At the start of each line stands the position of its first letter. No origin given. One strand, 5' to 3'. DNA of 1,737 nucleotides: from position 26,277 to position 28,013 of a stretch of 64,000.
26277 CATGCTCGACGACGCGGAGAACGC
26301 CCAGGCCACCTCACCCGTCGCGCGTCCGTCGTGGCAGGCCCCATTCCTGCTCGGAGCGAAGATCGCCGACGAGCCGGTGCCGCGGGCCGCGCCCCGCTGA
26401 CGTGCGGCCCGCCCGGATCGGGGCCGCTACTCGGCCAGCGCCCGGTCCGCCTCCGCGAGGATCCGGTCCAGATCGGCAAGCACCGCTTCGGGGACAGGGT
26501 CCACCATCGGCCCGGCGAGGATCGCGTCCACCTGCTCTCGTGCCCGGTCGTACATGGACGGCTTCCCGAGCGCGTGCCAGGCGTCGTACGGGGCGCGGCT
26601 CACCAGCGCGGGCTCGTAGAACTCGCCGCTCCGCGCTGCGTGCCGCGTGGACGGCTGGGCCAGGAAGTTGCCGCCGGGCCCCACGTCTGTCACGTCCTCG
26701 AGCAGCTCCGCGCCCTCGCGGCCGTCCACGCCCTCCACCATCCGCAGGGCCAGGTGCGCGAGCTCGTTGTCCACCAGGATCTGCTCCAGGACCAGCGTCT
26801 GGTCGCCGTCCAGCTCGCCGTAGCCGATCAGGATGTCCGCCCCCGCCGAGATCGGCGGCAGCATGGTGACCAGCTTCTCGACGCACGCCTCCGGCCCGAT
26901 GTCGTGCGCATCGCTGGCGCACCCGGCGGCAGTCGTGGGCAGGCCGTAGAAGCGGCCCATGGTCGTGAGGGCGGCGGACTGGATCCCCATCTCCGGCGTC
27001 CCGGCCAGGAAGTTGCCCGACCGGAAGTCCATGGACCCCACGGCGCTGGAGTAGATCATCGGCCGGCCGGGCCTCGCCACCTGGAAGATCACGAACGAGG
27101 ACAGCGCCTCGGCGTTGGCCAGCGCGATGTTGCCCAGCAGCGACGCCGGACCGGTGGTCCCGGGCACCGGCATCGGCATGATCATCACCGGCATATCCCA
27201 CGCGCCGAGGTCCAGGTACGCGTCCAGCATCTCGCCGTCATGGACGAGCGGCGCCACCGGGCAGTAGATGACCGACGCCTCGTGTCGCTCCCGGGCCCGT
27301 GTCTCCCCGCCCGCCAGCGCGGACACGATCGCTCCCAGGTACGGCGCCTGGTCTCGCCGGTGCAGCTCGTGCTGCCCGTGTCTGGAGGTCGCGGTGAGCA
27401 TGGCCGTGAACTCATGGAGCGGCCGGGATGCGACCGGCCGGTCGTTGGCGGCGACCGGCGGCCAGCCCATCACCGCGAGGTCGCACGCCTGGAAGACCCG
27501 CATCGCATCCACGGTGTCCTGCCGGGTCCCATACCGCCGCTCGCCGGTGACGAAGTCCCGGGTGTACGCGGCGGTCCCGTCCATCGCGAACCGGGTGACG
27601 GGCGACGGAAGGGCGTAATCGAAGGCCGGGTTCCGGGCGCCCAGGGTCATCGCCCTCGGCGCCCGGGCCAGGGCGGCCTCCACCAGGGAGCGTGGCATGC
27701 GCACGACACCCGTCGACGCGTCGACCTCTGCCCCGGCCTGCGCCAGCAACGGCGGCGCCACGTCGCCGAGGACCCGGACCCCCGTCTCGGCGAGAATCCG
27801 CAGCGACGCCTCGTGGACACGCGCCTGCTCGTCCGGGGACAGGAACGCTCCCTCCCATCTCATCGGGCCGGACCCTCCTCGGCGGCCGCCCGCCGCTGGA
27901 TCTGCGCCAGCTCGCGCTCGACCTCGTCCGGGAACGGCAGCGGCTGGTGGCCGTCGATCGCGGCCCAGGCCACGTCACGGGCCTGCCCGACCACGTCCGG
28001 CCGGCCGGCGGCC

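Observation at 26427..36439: Four tandem MttB-superfamily methyltransferase paralogs directly downstream of a PotABCD-type ABC importer, with no corrinoid-protein gene in the window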

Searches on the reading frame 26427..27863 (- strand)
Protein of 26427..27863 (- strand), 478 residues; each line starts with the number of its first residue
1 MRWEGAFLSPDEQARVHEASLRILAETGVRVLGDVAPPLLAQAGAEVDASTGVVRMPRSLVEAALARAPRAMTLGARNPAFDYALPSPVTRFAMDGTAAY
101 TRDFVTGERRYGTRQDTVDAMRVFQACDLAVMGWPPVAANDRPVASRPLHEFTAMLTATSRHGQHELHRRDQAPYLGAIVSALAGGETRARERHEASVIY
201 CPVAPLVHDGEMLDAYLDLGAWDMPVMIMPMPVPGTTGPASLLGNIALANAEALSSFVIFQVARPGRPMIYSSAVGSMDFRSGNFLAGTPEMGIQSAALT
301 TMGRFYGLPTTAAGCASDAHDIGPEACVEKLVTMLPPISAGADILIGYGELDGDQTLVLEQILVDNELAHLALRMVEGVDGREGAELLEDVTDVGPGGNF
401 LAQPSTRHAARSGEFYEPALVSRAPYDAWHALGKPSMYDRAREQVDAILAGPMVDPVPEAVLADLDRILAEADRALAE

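Call 4: search_protein_families(library=pfam, proteins=[window:26427-27863:-])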
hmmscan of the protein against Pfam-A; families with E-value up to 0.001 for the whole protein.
window:26427-27863:- (478 aa): 1 family
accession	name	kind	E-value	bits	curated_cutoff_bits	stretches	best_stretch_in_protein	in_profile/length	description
PF06253.16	MTTB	-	3.5e-77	260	25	1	7-468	33-491/500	Trimethylamine methyltransferase (MTTB)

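Call 11: search_solved_structures(query=window:26427-27863:-, max_evalue=0.001, show_alignments=2)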
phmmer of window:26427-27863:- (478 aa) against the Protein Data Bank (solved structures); distinct sequences matched with E-value up to 0.001: 5.
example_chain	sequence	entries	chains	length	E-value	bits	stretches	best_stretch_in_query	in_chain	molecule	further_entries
7xcl_A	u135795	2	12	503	9.6e-58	199.4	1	9-476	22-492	Trimethylamine methyltransferase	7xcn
7xcm_A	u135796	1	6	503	1.1e-57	199.2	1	9-476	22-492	Trimethylamine methyltransferase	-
9yce_A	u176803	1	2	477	6.5e-49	170.3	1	8-466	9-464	Glycine betaine methyltransferase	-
2qne_A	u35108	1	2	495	7.6e-49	170.1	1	8-466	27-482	Putative methyltransferase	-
4yyc_A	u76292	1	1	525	5.2e-29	104.7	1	23-458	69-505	Putative trimethylamine methyltransferase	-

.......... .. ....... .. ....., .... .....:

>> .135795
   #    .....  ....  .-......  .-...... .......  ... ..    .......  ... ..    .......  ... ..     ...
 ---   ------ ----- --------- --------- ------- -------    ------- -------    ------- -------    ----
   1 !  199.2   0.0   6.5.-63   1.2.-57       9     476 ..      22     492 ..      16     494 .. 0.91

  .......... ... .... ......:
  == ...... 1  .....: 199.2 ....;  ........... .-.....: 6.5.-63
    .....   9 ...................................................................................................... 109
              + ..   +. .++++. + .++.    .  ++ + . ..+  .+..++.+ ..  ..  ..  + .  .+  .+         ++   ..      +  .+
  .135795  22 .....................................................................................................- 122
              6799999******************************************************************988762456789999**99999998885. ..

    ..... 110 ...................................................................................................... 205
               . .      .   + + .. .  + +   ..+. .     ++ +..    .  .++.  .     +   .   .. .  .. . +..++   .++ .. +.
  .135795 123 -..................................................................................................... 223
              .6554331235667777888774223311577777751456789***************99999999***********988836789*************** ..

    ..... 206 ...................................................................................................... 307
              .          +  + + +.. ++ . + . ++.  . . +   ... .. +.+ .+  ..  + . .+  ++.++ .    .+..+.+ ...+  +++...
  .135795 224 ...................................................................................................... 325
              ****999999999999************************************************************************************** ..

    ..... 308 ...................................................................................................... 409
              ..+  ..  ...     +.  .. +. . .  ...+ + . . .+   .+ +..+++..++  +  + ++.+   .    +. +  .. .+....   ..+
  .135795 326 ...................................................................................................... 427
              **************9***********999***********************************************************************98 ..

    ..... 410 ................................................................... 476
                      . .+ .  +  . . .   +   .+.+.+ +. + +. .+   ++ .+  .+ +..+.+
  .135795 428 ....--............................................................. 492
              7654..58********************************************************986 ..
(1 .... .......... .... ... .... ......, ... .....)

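Call 14: find_encoding_contigs(protein=window:26427-27863:-, flank=10000, max_places=6)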
Protein window:26427-27863:- (478 aa): no gene with exactly this product is on record in the collection.

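Call 17: find_homologous_proteins(query=window:26427-27863:-, max_evalue=1e-30)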
Query window:26427-27863:- (478 aa): 1050 proteins with E <= 1e-30 among 8000 candidates; the best 120 are listed.
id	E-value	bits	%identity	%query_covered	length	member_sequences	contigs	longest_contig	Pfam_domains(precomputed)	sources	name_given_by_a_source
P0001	0.0e+0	1060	100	100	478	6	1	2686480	PF06253.17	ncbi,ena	-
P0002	3.1e-274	928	86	100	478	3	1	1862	PF06253.17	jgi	jgi:trimethylamine--corrinoid protein Co-methyltransferase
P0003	6.2e-273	924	86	100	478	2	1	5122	PF06253.17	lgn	-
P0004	2.2e-269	912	85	100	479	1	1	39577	PF06253.17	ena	-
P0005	2.9e-265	898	84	100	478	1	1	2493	PF06253.17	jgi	jgi:trimethylamine--corrinoid protein Co-methyltransferase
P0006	6.2e-265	897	84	100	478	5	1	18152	PF06253.17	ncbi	ncbi:MAG TPA: trimethylamine methyltransferase family protein [Candidatus Limnocylindrales bacterium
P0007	8.0e-265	897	83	100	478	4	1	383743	PF06253.17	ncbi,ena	-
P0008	8.9e-263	890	82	100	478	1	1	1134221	PF06253.17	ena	-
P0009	1.3e-260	883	82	100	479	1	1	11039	PF06253.17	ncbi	-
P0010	2.2e-260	882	82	100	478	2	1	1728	PF06253.17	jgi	-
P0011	1.6e-259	880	81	100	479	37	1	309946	PF06253.17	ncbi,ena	-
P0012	5.7e-259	878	81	100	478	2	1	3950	PF06253.17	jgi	jgi:trimethylamine--corrinoid protein Co-methyltransferase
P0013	1.6e-257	873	81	100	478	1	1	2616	PF06253.17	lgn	-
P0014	3.4e-257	872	82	100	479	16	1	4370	PF06253.17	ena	-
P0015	5.5e-257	871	82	100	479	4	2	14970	PF06253.17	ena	-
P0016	5.8e-257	871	82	100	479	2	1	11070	PF06253.17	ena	-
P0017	4.2e-256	868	82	100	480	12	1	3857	PF06253.17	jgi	jgi:trimethylamine--corrinoid protein Co-methyltransferase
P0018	7.3e-256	867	80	100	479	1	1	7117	PF06253.17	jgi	jgi:trimethylamine--corrinoid protein Co-methyltransferase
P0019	1.4e-255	867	81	100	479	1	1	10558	PF06253.17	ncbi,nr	ncbi:MAG TPA: trimethylamine methyltransferase family protein [Candidatus Limnocylindrales bacterium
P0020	4.7e-255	865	81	100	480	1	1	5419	PF06253.17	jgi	jgi:trimethylamine--corrinoid protein Co-methyltransferase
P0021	7.5e-254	861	80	100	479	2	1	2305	PF06253.17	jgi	jgi:trimethylamine--corrinoid protein Co-methyltransferase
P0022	9.7e-253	857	79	100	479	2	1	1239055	PF06253.17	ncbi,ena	-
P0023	2.8e-250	849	78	100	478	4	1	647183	PF06253.17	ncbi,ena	-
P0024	3.8e-249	845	81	100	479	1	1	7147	PF06253.17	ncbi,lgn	-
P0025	3.1e-248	842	78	100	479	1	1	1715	PF06253.17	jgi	jgi:trimethylamine--corrinoid protein Co-methyltransferase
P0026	2.3e-246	836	77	100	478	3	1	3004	PF06253.17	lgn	-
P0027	1.2e-242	824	77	100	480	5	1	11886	PF06253.17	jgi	jgi:trimethylamine--corrinoid protein Co-methyltransferase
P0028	3.9e-240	816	77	100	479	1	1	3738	PF06253.17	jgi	jgi:trimethylamine---corrinoid protein Co-methyltransferase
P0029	9.0e-240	814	77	100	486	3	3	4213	PF06253.17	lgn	-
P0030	2.7e-239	813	75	100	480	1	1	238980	PF06253.17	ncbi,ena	-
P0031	5.0e-236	802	76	100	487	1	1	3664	PF06253.17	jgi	jgi:trimethylamine--corrinoid protein Co-methyltransferase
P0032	3.4e-234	796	75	100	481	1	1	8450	PF06253.17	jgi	jgi:trimethylamine---corrinoid protein Co-methyltransferase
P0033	6.9e-229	779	72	100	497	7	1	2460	PF06253.17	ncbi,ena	-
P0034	8.8e-229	778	73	100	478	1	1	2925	PF06253.17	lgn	-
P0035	2.2e-228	777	73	100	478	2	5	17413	PF06253.17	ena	-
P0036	5.0e-227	772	72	100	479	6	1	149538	PF06253.17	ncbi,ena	-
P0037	2.4e-226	770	72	100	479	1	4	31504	PF06253.17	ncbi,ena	-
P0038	3.5e-226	770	73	100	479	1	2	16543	PF06253.17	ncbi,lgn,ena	-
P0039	1.9e-225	767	73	100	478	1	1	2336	PF06253.17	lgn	-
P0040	4.3e-225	766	73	100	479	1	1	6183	PF06253.17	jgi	jgi:trimethylamine--corrinoid protein Co-methyltransferase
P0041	9.3e-225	765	71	100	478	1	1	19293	PF06253.17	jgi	jgi:trimethylamine--corrinoid protein Co-methyltransferase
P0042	2.9e-223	760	71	100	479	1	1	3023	PF06253.17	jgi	jgi:trimethylamine---corrinoid protein Co-methyltransferase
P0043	3.6e-223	760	71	100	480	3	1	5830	PF06253.17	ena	-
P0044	5.5e-223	759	72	100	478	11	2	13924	PF06253.17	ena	-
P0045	7.1e-223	759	71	100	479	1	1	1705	PF06253.17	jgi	jgi:trimethylamine--corrinoid protein Co-methyltransferase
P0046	2.7e-222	757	70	100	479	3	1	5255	PF06253.17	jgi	jgi:trimethylamine--corrinoid protein Co-methyltransferase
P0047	3.9e-222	756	71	100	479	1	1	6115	PF06253.17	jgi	jgi:trimethylamine:corrinoid methyltransferase-like protein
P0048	8.2e-222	755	71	100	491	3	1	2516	PF06253.17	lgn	-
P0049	9.1e-222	755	71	98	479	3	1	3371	PF06253.17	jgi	jgi:trimethylamine--corrinoid protein Co-methyltransferase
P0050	1.1e-221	755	78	90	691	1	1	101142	PF06253.17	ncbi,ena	-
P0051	1.5e-221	754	71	98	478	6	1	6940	PF06253.17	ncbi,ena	-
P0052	3.7e-221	753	71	100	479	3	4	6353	PF06253.17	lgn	-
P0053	4.6e-221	753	72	100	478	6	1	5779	PF06253.17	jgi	jgi:trimethylamine--corrinoid protein Co-methyltransferase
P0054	7.8e-221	752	71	100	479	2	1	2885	PF06253.17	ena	-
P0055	1.8e-220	751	70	100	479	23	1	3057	PF06253.17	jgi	-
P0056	6.5e-220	749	70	100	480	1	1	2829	PF06253.17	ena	-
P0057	8.1e-218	742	70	100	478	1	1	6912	PF06253.17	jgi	jgi:trimethylamine:corrinoid methyltransferase-like protein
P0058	1.6e-217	741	71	100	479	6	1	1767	PF06253.17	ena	-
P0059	1.7e-217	741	70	100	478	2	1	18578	PF06253.17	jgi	jgi:trimethylamine:corrinoid methyltransferase-like protein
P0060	2.9e-217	740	72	95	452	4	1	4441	PF06253.17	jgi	jgi:trimethylamine--corrinoid protein Co-methyltransferase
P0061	3.4e-217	740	69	100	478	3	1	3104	PF06253.17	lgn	-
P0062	4.1e-217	740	69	100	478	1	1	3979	PF06253.17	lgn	-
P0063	4.8e-217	740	70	100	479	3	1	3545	PF06253.17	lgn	-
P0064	2.7e-212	724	70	100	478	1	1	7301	PF06253.17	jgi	jgi:trimethylamine--corrinoid protein Co-methyltransferase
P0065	3.2e-209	714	67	100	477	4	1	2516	PF06253.17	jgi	jgi:trimethylamine--corrinoid protein Co-methyltransferase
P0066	8.1e-209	712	82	81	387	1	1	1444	PF06253.17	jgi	jgi:trimethylamine--corrinoid protein Co-methyltransferase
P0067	5.8e-208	710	80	84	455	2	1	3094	PF06253.17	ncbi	ncbi:MAG: trimethylamine methyltransferase family protein, partial [Chloroflexota bacterium]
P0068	5.8e-202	690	67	100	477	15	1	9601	PF06253.17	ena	-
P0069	1.9e-201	688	66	100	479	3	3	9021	PF06253.17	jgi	jgi:trimethylamine--corrinoid protein Co-methyltransferase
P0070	4.4e-201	687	66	100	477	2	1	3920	PF06253.17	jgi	jgi:trimethylamine---corrinoid protein Co-methyltransferase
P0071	7.1e-201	686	67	100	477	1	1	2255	PF06253.17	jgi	jgi:trimethylamine--corrinoid protein Co-methyltransferase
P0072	3.7e-200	684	66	100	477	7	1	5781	PF06253.17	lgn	-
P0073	5.0e-200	683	65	100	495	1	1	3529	PF06253.17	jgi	-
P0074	1.0e-199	682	65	100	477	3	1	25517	PF06253.17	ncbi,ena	-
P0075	1.4e-199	682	67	100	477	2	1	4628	PF06253.17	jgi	-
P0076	1.9e-198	678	66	100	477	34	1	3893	PF06253.17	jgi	jgi:trimethylamine--corrinoid protein Co-methyltransferase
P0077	3.2e-198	677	66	100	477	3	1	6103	PF06253.17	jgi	jgi:trimethylamine--corrinoid protein Co-methyltransferase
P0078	9.0e-198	676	65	100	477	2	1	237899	PF06253.17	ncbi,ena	-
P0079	2.4e-197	675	66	100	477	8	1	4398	PF06253.17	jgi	jgi:trimethylamine--corrinoid protein Co-methyltransferase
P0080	4.7e-197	674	66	100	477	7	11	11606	PF06253.17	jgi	jgi:trimethylamine--corrinoid protein Co-methyltransferase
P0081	5.1e-197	674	64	100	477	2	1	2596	PF06253.17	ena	-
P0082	5.6e-197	673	66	100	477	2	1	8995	PF06253.17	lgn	-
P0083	7.8e-197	673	81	75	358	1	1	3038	PF06253.17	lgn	-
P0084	1.1e-196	672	67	100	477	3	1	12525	PF06253.17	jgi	jgi:trimethylamine--corrinoid protein Co-methyltransferase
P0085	1.1e-196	672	65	100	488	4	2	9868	PF06253.17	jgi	jgi:trimethylamine--corrinoid protein Co-methyltransferase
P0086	1.6e-196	672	66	100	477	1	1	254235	PF06253.17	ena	-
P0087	1.7e-196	672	66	100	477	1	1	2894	PF06253.17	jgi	jgi:trimethylamine--corrinoid protein Co-methyltransferase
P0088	1.7e-196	672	66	100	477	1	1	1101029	PF06253.17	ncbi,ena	-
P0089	2.7e-196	671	63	100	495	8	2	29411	PF06253.17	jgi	jgi:trimethylamine--corrinoid protein Co-methyltransferase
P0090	2.7e-196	671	63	100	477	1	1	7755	PF06253.17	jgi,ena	-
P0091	4.4e-196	670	66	100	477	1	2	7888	PF06253.17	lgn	-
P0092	6.5e-196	670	66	100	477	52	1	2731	PF06253.17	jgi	-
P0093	1.1e-195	669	66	100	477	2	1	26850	PF06253.17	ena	-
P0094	1.3e-195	669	66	100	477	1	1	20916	PF06253.17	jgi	jgi:trimethylamine--corrinoid protein Co-methyltransferase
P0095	2.9e-195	668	64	100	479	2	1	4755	PF06253.17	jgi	-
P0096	4.4e-195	667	64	100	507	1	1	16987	PF06253.17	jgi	jgi:trimethylamine---corrinoid protein Co-methyltransferase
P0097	5.1e-195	667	66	96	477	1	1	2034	PF06253.17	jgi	jgi:trimethylamine--corrinoid protein Co-methyltransferase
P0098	5.8e-195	667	65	100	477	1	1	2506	PF06253.17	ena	-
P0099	6.5e-195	667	66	99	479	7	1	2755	PF06253.17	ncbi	-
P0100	1.2e-194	666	66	100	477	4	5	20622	PF06253.17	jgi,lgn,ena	jgi:trimethylamine--corrinoid protein Co-methyltransferase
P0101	3.3e-194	664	66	100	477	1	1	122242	PF06253.17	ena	-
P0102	3.3e-194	664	65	100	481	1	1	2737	PF06253.17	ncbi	ncbi:MAG: trimethylamine methyltransferase family protein, partial [Chloroflexota bacterium]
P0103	3.7e-194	664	66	99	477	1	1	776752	PF06253.17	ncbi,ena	-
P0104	7.7e-194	663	65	100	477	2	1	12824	PF06253.17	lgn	-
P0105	8.4e-194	663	65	99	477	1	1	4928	PF06253.17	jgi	jgi:trimethylamine--corrinoid protein Co-methyltransferase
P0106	4.8e-193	660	64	100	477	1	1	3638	PF06253.17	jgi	jgi:trimethylamine---corrinoid protein Co-methyltransferase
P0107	5.1e-193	660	65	96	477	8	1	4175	PF06253.17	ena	-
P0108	5.9e-193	660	65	100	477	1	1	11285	PF06253.17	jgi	jgi:trimethylamine--corrinoid protein Co-methyltransferase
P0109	8.3e-193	660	64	100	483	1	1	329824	PF06253.17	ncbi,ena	-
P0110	1.3e-192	659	64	100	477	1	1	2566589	PF06253.17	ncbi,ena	-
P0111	4.4e-192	657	64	100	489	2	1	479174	PF06253.17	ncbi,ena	-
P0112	7.0e-192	657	65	100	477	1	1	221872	PF06253.17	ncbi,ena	-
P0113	9.9e-192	656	64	100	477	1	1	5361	PF06253.17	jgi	-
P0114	2.0e-191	655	62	100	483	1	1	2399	PF06253.17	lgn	-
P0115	2.4e-191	655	65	100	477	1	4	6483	PF06253.17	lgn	-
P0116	4.0e-191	654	63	100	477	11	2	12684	PF06253.17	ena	-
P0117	3.8e-190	651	59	100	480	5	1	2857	PF06253.17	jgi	jgi:trimethylamine--corrinoid protein Co-methyltransferase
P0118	8.1e-190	650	59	100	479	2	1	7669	PF06253.17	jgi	jgi:trimethylamine--corrinoid protein Co-methyltransferase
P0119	3.2e-189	648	63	100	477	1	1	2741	PF06253.17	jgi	-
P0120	8.2e-189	646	82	73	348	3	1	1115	PF06253.17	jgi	jgi:trimethylamine--corrinoid protein Co-methyltransferase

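Call 18: find_encoding_contigs(protein=P0001, flank=10000, max_places=4)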
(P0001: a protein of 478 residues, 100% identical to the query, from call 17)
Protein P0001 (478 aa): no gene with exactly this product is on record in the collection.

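Call 19: find_encoding_contigs(protein=P0008, flank=10000, max_places=3)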
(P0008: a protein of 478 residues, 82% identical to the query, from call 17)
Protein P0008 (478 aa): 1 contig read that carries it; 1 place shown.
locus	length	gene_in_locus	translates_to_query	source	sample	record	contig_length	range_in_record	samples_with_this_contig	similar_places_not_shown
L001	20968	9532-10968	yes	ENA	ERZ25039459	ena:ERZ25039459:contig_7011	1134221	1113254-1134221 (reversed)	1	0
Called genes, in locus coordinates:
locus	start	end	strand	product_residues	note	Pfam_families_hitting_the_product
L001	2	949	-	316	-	?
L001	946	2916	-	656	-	PF01257:2Fe-2S_thioredx, PF01512:Complex1_51K, PF10531:SLBB, PF22461:SLBB_2, PF10589:NADH_4Fe-4S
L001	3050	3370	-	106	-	PF08734:GYD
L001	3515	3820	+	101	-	PF02604:PhdYeFM_antitox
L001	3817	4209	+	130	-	PF01850:PIN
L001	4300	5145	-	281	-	PF13560:HTH_31 (faint), PF01381:HTH_3 (weak)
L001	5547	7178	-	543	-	PF00384:Molybdopterin, PF01568:Molydop_binding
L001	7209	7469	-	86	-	PF00384:Molybdopterin (weak)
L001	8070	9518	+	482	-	PF06253:MTTB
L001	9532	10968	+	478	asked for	PF06253:MTTB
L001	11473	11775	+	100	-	PF03992:ABM (faint)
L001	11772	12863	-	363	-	PF00586:AIRS, PF02769:AIRS_C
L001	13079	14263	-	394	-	PF01266:DAO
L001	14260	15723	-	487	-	PF06253:MTTB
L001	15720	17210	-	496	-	PF06253:MTTB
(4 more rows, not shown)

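Call 20: find_encoding_contigs(protein=P0022, flank=10000, max_places=2)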
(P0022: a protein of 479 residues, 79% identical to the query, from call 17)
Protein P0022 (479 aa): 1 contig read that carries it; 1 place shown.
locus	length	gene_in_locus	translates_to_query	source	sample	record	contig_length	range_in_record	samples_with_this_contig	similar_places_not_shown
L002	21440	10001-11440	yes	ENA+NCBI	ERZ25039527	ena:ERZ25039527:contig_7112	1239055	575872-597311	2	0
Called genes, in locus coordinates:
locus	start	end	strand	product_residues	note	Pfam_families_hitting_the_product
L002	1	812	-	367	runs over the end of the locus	PF03372:Exo_endo_phos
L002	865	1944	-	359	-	PF13510:Fer2_4, PF12837:Fer4_6 (faint), PF00037:Fer4 (weak), PF22117:Fer4_Nqo3, PF12838:Fer4_7, PF13187:Fer4_9 (weak), PF00037:Fer4, PF04879:Molybdop_Fe4S4, +2 more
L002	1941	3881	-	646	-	PF01257:2Fe-2S_thioredx, PF01512:Complex1_51K, PF10531:SLBB, PF22461:SLBB_2, PF10589:NADH_4Fe-4S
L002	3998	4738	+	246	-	PF01209:Ubie_methyltran (weak), PF13649:Methyltransf_25, PF13847:Methyltransf_31, PF08241:Methyltransf_11, PF08242:Methyltransf_12 (weak)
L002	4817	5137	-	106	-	PF08734:GYD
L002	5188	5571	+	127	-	PF02604:PhdYeFM_antitox (weak)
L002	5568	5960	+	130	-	PF01850:PIN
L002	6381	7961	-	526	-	PF00384:Molybdopterin, PF01568:Molydop_binding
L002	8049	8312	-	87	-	PF00384:Molybdopterin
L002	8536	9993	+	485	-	PF06253:MTTB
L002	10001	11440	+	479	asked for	PF06253:MTTB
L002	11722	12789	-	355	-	PF00586:AIRS, PF02769:AIRS_C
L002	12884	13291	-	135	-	-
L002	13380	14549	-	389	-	-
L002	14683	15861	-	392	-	PF00890:FAD_binding_2 (weak), PF01266:DAO, PF07992:Pyr_redox_2 (faint)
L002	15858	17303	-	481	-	PF06253:MTTB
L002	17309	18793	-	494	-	PF06253:MTTB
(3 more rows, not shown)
